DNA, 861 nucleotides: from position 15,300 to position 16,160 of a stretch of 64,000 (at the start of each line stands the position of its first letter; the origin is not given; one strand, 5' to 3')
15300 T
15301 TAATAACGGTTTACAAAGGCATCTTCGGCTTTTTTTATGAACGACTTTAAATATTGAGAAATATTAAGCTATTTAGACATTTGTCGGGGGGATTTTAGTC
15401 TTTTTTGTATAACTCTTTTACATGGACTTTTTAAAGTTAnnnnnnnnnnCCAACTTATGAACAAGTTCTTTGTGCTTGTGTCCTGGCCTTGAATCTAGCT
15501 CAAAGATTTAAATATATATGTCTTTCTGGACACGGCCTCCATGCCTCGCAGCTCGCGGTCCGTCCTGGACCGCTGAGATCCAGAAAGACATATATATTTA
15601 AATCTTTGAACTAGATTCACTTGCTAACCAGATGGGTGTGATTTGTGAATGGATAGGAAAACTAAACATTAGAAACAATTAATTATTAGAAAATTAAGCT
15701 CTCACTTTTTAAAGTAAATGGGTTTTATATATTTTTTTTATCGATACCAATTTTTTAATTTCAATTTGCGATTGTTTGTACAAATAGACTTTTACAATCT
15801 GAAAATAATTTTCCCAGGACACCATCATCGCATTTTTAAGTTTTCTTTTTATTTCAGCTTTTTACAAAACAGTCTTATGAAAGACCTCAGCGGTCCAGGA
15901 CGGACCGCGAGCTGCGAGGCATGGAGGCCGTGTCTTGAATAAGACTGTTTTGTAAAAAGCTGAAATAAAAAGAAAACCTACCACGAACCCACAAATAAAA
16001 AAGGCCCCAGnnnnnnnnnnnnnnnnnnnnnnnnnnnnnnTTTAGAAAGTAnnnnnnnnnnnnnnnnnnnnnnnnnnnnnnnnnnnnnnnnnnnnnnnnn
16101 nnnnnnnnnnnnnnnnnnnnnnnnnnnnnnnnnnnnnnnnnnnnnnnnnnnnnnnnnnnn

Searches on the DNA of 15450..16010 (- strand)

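Call 37: search_rna_families(source=window, start=15450, end=16010, threshold=evalue, max_evalue=10)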
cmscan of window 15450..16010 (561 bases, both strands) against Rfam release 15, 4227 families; matches with E-value up to 10: 10.
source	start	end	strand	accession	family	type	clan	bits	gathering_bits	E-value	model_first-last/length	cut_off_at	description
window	15842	15975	+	RF01731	TwoAYGGAY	Cis-reg;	CL00106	37.4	43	0.00023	1-168/168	no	TwoAYGGAY RNA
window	15840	15975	-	RF04130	MIR7996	Gene; miRNA;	-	27.8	119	0.0077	1-190/190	no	MIR7996 microRNA precursor family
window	15842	15975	-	RF04207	MIR5048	Gene; miRNA;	-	25.5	160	0.0007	1-356/356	no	MIR5048 microRNA precursor family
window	15512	15597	+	RF04176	mir-3149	Gene; miRNA;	-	22.5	100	0.1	1-83/83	no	mir-3149 microRNA precursor family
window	15814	15899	-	RF01287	snoR27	Gene; snRNA; snoRNA; CD-box;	CL00079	21.1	41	1.5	1-94/94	no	Small nucleolar RNA snoR27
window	15501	15610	+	RF00842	MIR403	Gene; miRNA;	-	19.1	70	0.32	1-115/115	no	MIR403 microRNA precursor family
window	15816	15887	-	RF00105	SNORD115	Gene; snRNA; snoRNA; CD-box;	-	16.6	39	3.5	1-82/82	no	Small nucleolar RNA SNORD115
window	15942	15986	+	RF02925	6A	Gene; sRNA;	-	16.2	41.2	4.2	1-52/52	no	6A RNA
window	15716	15947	+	RF01476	rliF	Gene; sRNA;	-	14.2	60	9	1-220/220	no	Listeria sRNA rliF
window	15834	15960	-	RF02575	DM_SisR1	Gene;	-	12.2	62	3.2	1-389/389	no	Drosophila melanogaster stable intronic sequence RNA 1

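Call 39: search_rna_families(source=window, start=15470, end=15640, threshold=evalue, max_evalue=10, show_alignments=2)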
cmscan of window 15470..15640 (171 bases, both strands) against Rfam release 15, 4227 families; matches with E-value up to 10: 10.
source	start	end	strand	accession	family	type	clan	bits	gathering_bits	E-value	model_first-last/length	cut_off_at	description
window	15490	15619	-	RF01731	TwoAYGGAY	Cis-reg;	CL00106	30.4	43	0.0028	1-168/168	no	TwoAYGGAY RNA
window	15493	15614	-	RF00842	MIR403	Gene; miRNA;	-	19.8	70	0.063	1-115/115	no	MIR403 microRNA precursor family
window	15501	15610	+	RF00842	MIR403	Gene; miRNA;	-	19.1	70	0.098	1-115/115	no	MIR403 microRNA precursor family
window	15542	15578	-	RF03543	Flavi_ISFV_repeat_Rb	Cis-reg;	CL00131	17.2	43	0.27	1-46/46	no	Insect-Specific Flavivirus 3' UTR repeats Rb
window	15508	15598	-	RF03656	mir-2432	Gene; miRNA;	-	14.8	100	1.9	1-68/68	no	mir-2432 microRNA precursor family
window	15512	15597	-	RF03888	mir-3160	Gene; miRNA;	-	14.4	80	6.5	1-83/83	no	mir-3160 microRNA precursor family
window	15622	15640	+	RF01232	snoR442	Gene; snRNA; snoRNA; CD-box;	-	14.1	50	1.3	1-19/46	3'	Small nucleolar RNA R442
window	15490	15619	+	RF03667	MIR1031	Gene; miRNA;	-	13.7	100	0.36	7-177/183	no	MIR1031 microRNA precursor family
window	15492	15617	+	RF03238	mir-1542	Gene; miRNA;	-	13.3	70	4.9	1-72/72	no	mir-1542 microRNA precursor family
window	15497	15512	+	RF02126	GHRLOS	Gene; lncRNA;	-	8.2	48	8.1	55-70/70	no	Ghrelin opposite strand RNA conserved region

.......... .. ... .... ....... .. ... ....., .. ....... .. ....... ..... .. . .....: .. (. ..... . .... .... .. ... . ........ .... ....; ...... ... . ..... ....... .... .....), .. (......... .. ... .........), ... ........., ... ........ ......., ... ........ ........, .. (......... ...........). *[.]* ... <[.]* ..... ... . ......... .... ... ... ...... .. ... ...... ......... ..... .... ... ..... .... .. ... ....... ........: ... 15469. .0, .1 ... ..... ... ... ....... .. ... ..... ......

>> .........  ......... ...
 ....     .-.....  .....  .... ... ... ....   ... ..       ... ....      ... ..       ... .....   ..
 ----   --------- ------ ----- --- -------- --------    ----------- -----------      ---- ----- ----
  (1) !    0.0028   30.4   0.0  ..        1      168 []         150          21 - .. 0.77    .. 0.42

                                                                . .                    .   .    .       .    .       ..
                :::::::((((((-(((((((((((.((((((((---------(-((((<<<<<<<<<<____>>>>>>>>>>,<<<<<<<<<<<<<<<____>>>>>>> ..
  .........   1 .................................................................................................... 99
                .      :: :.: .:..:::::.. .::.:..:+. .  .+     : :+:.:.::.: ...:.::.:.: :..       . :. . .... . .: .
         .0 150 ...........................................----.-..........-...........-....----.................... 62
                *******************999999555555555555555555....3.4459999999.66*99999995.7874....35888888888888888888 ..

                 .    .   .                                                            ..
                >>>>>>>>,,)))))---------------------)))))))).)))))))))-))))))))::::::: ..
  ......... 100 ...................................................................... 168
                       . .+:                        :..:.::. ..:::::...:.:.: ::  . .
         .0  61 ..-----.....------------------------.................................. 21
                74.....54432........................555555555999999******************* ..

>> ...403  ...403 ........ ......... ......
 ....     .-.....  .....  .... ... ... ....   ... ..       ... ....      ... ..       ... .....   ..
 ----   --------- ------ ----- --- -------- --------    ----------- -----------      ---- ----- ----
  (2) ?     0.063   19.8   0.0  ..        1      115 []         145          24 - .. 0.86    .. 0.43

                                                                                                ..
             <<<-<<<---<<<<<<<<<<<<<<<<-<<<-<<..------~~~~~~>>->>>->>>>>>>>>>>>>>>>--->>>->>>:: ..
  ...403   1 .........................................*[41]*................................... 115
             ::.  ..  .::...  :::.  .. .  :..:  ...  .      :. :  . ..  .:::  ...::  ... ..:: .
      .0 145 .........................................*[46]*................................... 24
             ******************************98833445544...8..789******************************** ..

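Call 68: build_rna_model(alignment_id=A4, structure=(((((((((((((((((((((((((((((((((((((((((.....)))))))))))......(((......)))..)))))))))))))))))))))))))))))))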
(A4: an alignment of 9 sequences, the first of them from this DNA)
Model R1 built from alignment A4 (9 sequences, 107 columns); structure: as given.
model positions 106; base pairs 43; branch points 1; effective number of sequences 0.71; information 0.591 bits per position. Calibrated on 0.2 Mb of random sequence (short: E-values are rough).
structure used (alignment columns):
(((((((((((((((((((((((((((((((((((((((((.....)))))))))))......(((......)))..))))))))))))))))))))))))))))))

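Call 71: search_with_rna_model(model_id=R1, sources=[window, L117, L126, L128, L129, L130, L131, L134, L140, L141, L142, L143, L144, L145, L146, L147, L148, L149, L150, L151, L152, L153, L154, L155, L156, L157, L158, L159, L160, L161, L162, L163, L164, L165, L166, L167, L168, L169, L170, L171, L172, L173, L174, L175, L176, L177, L178, L179, L180, L181, L182, L183, L184], max_evalue=10)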
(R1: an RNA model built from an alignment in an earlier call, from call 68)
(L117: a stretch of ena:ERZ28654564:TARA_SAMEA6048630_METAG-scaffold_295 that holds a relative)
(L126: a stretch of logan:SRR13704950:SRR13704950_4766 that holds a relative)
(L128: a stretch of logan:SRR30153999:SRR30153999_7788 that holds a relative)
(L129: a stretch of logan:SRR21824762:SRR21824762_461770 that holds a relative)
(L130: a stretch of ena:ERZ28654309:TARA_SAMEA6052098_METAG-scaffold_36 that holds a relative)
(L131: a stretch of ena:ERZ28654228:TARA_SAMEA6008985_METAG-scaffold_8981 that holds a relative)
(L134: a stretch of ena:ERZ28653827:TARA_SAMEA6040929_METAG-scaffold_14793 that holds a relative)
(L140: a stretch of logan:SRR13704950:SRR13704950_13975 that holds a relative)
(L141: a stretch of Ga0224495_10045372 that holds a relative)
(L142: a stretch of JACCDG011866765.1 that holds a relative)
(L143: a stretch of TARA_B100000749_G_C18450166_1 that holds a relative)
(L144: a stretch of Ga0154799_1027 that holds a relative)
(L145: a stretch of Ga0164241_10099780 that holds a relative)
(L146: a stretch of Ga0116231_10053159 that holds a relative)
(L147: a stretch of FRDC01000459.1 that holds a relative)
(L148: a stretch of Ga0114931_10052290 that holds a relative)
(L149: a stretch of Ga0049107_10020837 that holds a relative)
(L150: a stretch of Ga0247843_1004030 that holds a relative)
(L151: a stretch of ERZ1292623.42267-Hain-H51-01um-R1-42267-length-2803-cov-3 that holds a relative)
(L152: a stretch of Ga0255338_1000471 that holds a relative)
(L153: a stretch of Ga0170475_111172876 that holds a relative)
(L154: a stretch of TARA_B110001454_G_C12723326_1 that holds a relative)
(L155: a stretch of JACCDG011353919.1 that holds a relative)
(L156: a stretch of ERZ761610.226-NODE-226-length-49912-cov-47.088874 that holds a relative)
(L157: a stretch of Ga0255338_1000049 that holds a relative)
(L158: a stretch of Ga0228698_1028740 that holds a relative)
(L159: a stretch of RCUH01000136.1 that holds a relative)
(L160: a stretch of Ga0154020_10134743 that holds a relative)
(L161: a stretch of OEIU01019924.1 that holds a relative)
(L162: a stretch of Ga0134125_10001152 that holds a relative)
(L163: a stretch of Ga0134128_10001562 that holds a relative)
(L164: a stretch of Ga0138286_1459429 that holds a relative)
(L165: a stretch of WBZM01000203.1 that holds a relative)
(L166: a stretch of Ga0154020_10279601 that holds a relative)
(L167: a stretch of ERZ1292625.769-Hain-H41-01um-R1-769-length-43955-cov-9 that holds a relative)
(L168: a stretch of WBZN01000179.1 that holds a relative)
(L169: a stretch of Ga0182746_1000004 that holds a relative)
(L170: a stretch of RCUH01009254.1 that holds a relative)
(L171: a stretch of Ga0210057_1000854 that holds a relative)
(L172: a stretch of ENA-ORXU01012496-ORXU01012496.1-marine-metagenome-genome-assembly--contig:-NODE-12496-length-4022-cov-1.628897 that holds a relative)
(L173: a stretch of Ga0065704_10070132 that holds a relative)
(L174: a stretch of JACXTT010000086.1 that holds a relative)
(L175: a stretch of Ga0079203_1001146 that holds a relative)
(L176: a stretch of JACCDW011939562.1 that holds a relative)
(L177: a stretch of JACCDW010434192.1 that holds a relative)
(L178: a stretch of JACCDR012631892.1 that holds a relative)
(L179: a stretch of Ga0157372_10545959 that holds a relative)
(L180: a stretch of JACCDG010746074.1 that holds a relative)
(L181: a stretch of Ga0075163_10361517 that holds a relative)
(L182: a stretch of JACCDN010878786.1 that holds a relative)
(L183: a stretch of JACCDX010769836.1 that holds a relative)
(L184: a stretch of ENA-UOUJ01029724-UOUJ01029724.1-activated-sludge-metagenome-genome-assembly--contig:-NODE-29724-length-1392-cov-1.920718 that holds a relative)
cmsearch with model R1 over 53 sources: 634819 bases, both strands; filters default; matches with E-value up to 10: 17.
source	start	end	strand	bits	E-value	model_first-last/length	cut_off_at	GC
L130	9666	9771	+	120.7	2.1e-28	1-106/106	no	0.5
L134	3368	3473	+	114.4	9.6e-27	1-106/106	no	0.46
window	15502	15607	-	114.2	1.1e-26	1-106/106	no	0.43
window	15856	15961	+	112.6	2.7e-26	1-106/106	no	0.48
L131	6478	6583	-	111.6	5e-26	1-106/106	no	0.51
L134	2970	3075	-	111.6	5e-26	1-106/106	no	0.51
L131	7038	7143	+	111.4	5.9e-26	1-106/106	no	0.47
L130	9269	9374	-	110.9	8.1e-26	1-106/106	no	0.49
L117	9807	9913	+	104.9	3.1e-24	1-106/106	no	0.47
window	59929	60035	-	103.8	5.9e-24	1-106/106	no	0.49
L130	9666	9771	-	48.2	2.4e-09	1-106/106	no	0.5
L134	3368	3473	-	44.2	2.8e-08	1-106/106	no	0.46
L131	7038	7143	-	43.4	4.5e-08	1-106/106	no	0.47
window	15502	15607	+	40.5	2.6e-07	1-106/106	no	0.43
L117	9807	9913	-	37.7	1.4e-06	1-106/106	no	0.47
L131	6478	6583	+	36.7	2.6e-06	1-106/106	no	0.51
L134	2970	3075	+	36.7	2.6e-06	1-106/106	no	0.51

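Call 77: search_with_rna_model(model_id=R1, sources=[L185, L186], max_evalue=10, show_alignments=3)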
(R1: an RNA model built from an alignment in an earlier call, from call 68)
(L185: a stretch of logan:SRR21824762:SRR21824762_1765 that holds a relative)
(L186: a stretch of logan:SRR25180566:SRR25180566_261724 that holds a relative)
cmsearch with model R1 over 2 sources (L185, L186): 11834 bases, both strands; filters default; matches with E-value up to 10: 2.
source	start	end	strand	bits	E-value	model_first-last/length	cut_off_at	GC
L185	3341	3385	-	24.3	9.1e-05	31-76/106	no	0.58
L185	3361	3405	+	22.3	0.0003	31-76/106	no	0.58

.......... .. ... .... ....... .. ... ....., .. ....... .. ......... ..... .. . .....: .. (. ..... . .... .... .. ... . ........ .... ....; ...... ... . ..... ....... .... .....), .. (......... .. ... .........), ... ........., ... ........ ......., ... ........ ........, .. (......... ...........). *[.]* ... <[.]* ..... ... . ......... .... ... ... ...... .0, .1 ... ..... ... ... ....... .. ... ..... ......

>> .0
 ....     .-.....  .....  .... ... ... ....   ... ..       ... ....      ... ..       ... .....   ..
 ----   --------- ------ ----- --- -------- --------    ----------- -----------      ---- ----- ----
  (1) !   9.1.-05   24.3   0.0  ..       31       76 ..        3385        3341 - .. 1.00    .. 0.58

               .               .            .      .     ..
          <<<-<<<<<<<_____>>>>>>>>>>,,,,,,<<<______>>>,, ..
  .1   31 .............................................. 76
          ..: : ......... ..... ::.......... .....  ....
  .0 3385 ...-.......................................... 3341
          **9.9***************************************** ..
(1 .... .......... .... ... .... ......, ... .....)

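Call 90: search_dna_similar(query=window:15883-15934:+, collection=plasmids, mode=distant, max_evalue=1, max_rows=10)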
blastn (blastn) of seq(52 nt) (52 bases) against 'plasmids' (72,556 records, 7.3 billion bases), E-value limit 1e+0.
Records with a match: 1; places in all: 1; records where one place covers at least 80% of the query: 0.
Best place of each record, by identity: >=99% 1.
By first word of the organism name: Parabacteroides 1.
By predicted mobility (MOB-suite, as given by PLSDB): non-mobilizable 1.
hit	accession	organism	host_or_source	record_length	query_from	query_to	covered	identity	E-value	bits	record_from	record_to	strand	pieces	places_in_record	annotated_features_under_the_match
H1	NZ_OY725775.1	Parabacteroides distasonis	-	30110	33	52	38%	100.0%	1e+0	37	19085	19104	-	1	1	atpD: F0F1 ATP synthase subunit beta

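Call 91: search_dna_similar(query=window:15883-15934:+, collection=phages, mode=distant, max_evalue=1, max_rows=10)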
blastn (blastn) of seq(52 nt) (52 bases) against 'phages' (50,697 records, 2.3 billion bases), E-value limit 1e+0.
No match.
